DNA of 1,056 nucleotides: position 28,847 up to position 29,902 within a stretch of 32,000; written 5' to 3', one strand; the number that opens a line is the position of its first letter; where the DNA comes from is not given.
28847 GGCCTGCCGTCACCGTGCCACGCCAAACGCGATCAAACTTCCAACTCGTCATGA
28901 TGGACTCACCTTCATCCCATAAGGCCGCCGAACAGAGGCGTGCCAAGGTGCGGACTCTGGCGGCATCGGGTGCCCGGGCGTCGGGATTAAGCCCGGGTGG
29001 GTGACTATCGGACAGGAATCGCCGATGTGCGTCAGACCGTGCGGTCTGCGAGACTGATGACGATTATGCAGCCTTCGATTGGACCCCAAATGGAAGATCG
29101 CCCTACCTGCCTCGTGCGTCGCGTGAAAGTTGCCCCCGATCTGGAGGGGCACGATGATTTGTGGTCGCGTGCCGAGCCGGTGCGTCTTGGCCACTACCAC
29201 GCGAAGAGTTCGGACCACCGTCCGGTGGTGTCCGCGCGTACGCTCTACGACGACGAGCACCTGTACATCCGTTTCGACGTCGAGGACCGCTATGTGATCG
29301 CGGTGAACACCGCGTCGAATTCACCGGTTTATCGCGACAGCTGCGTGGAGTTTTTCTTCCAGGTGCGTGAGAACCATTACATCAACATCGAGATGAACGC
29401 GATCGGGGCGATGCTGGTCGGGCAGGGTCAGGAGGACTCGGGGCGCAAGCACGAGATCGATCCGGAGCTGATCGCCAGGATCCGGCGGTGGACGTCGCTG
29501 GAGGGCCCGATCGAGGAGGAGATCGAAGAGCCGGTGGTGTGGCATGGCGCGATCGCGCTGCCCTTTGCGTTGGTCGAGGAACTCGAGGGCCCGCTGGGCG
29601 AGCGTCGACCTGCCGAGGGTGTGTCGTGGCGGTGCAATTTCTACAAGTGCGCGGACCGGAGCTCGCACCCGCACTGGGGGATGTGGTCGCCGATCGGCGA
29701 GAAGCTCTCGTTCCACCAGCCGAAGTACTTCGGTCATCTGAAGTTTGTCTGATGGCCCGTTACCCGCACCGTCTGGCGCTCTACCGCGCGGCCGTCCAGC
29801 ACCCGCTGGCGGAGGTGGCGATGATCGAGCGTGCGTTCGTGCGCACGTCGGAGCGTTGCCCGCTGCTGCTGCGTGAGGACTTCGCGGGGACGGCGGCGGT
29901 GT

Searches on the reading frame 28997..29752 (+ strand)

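Call 8: search_protein_families(library=pfam, proteins=[window:28997-29752:+])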
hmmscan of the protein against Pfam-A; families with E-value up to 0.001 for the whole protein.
window:28997-29752:+ (251 aa): 2 families
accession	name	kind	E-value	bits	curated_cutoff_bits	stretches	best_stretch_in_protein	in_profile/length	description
PF16011.10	CBM9_2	-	1.4e-36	126.6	25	1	70-250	23-199/199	Carbohydrate-binding family 9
PF06452.16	CBM9_1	-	2.6e-06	27.9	23.4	1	53-127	6-78/185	Carbohydrate family 9 binding domain-like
